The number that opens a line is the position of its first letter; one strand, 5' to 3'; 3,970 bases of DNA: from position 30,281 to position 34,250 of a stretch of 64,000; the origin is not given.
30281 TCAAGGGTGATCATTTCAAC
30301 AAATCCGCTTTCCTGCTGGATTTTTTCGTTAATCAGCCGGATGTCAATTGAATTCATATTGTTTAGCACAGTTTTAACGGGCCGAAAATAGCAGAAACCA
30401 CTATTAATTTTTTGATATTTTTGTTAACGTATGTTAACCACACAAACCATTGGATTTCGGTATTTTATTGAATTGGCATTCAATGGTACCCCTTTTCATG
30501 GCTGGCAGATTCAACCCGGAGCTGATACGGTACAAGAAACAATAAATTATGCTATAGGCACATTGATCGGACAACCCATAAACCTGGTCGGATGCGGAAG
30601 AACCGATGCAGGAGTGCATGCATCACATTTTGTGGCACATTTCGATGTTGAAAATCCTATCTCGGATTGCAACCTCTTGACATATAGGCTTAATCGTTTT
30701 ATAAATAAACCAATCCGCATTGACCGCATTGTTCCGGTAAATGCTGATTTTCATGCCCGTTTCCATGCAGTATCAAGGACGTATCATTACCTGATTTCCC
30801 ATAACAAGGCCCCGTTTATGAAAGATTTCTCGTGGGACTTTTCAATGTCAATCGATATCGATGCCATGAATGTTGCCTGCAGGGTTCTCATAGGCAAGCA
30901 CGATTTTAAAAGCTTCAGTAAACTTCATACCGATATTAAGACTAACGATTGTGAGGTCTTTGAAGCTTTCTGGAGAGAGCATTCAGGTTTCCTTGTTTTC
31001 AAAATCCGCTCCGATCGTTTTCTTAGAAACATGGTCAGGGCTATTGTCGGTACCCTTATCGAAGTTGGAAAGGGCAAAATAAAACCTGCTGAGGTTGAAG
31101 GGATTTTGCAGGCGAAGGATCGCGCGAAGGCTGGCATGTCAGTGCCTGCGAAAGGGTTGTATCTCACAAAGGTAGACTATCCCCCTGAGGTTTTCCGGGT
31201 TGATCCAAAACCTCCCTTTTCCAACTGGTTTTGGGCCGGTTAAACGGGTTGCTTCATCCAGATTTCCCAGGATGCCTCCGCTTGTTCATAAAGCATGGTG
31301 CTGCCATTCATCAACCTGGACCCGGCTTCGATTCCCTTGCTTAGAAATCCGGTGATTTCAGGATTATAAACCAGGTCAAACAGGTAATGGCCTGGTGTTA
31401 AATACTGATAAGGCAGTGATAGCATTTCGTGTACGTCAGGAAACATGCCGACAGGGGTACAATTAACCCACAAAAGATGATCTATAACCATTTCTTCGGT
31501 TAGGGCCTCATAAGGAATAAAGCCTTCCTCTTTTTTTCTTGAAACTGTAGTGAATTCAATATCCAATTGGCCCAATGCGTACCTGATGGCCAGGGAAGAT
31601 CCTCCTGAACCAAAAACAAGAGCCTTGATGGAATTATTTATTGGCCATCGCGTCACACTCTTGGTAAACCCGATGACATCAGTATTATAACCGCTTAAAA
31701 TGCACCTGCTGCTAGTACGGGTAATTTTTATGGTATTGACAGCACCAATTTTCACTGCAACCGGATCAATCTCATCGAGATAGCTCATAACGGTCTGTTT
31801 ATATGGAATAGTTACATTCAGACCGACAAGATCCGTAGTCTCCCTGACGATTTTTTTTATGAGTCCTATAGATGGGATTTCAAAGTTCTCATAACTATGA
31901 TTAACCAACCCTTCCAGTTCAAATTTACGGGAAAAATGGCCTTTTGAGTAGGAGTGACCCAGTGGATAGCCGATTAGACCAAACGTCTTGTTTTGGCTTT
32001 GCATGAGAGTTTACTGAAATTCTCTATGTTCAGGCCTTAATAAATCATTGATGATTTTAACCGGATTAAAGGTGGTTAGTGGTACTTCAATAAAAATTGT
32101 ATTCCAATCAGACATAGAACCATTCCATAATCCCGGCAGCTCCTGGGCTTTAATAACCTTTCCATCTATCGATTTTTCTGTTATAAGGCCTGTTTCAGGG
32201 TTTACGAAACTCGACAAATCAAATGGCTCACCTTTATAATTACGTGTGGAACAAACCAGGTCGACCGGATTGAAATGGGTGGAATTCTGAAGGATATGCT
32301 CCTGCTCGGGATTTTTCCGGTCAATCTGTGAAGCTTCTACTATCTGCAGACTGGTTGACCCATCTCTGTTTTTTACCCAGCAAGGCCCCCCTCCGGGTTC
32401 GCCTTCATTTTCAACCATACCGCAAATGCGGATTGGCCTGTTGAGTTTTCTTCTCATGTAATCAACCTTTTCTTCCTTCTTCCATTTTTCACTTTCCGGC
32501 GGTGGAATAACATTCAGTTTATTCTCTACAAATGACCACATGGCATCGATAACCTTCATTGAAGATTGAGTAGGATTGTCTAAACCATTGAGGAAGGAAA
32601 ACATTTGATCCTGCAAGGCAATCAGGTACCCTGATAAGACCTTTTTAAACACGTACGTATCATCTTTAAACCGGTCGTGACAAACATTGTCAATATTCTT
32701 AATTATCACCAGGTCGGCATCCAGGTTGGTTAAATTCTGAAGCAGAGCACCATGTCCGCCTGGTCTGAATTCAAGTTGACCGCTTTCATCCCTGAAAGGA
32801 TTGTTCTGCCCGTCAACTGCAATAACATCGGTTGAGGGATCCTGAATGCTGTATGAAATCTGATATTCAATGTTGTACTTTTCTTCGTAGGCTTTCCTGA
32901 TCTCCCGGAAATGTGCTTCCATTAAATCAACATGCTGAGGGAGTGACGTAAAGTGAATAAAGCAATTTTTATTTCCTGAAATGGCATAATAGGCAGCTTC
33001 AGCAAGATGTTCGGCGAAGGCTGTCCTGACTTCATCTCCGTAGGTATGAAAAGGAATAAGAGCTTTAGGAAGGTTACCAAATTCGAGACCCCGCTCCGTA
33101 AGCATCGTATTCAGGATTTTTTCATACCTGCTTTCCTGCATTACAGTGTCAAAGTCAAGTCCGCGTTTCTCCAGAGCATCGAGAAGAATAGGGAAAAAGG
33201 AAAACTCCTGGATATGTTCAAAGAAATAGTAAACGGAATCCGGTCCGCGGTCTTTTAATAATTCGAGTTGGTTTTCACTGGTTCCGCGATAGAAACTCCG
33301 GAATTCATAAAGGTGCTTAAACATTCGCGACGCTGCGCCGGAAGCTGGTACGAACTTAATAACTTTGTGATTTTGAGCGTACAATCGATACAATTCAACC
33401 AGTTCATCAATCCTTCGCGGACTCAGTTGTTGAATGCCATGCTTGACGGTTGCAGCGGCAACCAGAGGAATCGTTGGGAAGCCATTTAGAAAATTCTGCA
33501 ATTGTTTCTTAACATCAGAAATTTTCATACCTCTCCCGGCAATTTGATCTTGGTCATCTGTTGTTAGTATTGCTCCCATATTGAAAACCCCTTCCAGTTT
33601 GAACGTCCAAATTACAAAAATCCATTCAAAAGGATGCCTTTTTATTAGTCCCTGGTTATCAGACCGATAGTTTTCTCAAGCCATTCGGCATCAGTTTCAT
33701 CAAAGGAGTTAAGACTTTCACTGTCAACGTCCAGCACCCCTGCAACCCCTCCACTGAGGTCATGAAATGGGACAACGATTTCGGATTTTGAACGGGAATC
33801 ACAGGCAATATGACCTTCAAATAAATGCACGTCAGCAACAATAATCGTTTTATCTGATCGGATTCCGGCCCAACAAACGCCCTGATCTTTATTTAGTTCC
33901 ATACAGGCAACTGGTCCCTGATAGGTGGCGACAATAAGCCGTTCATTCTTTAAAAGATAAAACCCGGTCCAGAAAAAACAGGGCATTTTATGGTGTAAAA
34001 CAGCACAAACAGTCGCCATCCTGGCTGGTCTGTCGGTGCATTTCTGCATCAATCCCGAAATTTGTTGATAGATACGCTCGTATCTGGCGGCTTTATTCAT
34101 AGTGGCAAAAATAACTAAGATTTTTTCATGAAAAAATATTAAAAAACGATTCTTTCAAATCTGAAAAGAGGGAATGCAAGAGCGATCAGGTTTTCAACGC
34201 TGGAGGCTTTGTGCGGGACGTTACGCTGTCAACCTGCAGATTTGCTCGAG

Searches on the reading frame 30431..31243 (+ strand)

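Call 67: search_protein_families(library=pfam, proteins=[window:30431-31243:+], max_evalue=0.001)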
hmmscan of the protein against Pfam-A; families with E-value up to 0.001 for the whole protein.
window:30431-31243:+ (270 aa): 1 family
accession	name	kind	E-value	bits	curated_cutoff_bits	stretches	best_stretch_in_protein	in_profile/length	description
PF01416.25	PseudoU_synth_1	-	7.7e-35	120.1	23.3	2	149-251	1-108/108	tRNA pseudouridine synthase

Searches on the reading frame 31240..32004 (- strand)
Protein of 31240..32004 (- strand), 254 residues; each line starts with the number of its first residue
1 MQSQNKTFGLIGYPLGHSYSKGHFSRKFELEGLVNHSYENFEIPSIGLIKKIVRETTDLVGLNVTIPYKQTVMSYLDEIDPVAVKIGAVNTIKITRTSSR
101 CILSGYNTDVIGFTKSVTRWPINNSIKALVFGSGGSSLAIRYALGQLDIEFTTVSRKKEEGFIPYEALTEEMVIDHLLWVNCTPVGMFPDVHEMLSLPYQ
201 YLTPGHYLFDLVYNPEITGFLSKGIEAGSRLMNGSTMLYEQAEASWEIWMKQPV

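Call 67: search_protein_families(library=pfam, proteins=[window:31240-32004:-], max_evalue=0.001)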
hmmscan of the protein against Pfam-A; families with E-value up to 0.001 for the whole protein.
window:31240-32004:- (254 aa): 1 family
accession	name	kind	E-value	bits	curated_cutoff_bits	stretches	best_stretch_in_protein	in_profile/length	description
PF08501.16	Shikimate_dh_N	-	3.7e-20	72.4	27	1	10-92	1-83/83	Shikimate dehydrogenase substrate binding domain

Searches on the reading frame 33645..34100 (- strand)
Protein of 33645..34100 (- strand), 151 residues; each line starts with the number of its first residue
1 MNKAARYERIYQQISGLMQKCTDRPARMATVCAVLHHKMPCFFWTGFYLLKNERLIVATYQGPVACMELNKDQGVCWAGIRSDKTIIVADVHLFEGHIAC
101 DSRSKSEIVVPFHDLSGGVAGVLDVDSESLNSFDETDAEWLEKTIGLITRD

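Call 67: search_protein_families(library=pfam, proteins=[window:33645-34100:-], max_evalue=0.001)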
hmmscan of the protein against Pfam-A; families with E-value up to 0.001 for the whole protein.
window:33645-34100:- (151 aa): 1 family
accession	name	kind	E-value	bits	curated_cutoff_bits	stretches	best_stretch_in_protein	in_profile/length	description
PF13185.12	GAF_2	-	4.8e-08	33.7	28.6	1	46-147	23-130/136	GAF domain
